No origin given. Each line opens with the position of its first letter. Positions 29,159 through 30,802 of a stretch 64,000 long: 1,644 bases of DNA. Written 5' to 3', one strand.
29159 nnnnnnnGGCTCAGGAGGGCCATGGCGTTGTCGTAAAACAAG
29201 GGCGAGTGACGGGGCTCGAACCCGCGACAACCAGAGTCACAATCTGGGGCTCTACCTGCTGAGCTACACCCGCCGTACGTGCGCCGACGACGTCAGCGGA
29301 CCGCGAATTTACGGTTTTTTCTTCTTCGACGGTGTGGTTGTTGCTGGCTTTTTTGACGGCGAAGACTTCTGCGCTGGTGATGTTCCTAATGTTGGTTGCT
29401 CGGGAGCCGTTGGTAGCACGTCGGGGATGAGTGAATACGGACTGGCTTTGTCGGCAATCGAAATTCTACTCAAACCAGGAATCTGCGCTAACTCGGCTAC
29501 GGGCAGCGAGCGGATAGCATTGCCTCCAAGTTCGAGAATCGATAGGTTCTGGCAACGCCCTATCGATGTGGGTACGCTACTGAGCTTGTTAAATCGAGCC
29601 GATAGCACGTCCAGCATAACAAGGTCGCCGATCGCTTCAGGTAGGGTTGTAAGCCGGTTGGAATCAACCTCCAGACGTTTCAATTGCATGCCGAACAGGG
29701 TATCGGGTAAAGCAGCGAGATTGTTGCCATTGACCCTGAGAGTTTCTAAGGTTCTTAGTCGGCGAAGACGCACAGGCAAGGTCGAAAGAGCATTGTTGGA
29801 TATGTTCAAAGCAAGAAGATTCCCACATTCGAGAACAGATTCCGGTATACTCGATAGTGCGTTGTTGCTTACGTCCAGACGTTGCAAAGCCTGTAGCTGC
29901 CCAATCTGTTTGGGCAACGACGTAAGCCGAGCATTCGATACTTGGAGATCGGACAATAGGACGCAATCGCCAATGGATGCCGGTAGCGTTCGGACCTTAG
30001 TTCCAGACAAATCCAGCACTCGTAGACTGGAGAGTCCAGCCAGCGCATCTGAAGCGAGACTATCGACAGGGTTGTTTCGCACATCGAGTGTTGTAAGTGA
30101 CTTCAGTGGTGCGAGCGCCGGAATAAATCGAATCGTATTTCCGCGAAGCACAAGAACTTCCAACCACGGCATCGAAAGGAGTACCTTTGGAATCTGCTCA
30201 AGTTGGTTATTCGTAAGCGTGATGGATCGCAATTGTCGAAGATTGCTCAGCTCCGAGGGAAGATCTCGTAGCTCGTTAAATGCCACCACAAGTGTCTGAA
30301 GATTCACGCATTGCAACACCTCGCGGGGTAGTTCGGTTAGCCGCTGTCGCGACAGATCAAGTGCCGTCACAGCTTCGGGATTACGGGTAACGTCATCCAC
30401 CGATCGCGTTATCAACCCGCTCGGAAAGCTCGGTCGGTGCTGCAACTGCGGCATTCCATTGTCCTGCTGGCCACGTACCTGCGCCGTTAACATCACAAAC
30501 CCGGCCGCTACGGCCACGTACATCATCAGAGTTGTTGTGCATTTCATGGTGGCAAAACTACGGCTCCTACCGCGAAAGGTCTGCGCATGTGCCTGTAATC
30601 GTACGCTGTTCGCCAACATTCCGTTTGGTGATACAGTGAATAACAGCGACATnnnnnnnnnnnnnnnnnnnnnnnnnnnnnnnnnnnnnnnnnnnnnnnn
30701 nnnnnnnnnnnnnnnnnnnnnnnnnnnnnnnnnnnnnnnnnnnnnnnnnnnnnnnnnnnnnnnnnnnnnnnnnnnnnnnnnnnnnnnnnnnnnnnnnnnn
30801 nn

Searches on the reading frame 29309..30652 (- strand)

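Call 13: search_protein_families(library=pfam, proteins=[window:29309-30652:-], max_evalue=0.001)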
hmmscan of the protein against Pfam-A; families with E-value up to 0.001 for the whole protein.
window:29309-30652:- (447 aa): 11 families
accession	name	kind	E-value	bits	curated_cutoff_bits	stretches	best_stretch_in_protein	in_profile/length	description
PF23598.1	LRR_14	-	1e-38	133.4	40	5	204-306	18-120/353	Leucine-rich repeat region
PF13855.12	LRR_8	-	1.1e-38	131.2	27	6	139-195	1-60/61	Leucine rich repeat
PF12799.13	LRR_4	-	7.2e-29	99.6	27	3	162-199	1-39/44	Leucine Rich repeats (2 copies)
PF00560.39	LRR_1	-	6.7e-19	64.4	20.6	0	256-273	2-20/23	Leucine Rich Repeat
PF23211.1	LRR_LRWD1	-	6.6e-10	39.4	28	0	247-319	35-105/190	Leucine-rich repeat and WD repeat-containing protein 1, LRR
PF25019.1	LRR_R13L1-DRL21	-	4.7e-05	23.7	27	0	201-262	62-125/127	R13L1/DRL21 LRRs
PF23952.1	LRR_EndoS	-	5.4e-05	23.8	27.9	0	196-264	47-116/116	Endo-beta-N-acetylglucosaminidase EndoS LRR domain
PF13516.12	LRR_6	-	7e-05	23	23.4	0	185-197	4-16/24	Leucine Rich repeat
PF24048.1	LRR_NXF1-5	-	7.4e-05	22.8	30.5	0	324-394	36-104/142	NXF1/2/3/5 leucine-rich repeat domain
PF14580.12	LRR_9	-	0.00014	21.9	30.5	1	120-216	46-148/175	Leucine-rich repeat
PF23286.1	LRR_13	-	0.00087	19.5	30.1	0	256-304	132-180/210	Disease resistance protein RPS4B-like, leucine-rich repeats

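Call 47: search_protein_families(library=ncbifam, proteins=[window:29309-30652:-], max_evalue=0.001)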
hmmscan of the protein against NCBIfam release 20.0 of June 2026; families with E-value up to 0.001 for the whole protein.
window:29309-30652:- (447 aa): 9 families
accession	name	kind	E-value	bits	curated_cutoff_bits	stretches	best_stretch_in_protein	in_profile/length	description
NF041400.1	XopAE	equivalog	7.1e-52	176.9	600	3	220-402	32-218/478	type III secretion system effector XopAE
NF041381.1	XopAC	subfamily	4.1e-41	141.1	450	3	274-403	63-194/451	XopAC/AvrAC family type III secretion system effector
NF047464.1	FibnectbindLIC11051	equivalog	1.3e-35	123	1000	2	83-289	456-662/685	LIC_11051 family fibronectin-binding protein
NF041351.1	XopL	equivalog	2.1e-29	102.6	500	3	102-261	83-254/497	type III secretion system leucine-rich repeat domain-containing effector XopL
NF011897.0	PRK15370.1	equivalog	2.8e-27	94.9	1113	2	177-385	193-384/755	SPI-1 type III secretion system effector E3 ubiquitin transferase SlrP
NF011917.0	PRK15387.1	equivalog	2.3e-14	52.4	1243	1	97-391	205-471/788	type III secretion system effector E3 ubiquitin transferase SspH2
NF033189.1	internalin_A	exception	7.6e-12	44.3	1600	1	93-370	97-365/799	class 1 internalin InlA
NF033190.2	inl_like_NEAT_1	exception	3e-09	35.7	1275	1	116-390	219-483/754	NEAT domain-containing leucine-rich repeat protein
NF033188.1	internalin_H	exception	9.7e-06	24.5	1050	1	138-290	97-243/548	InlH/InlC2 family class 1 internalin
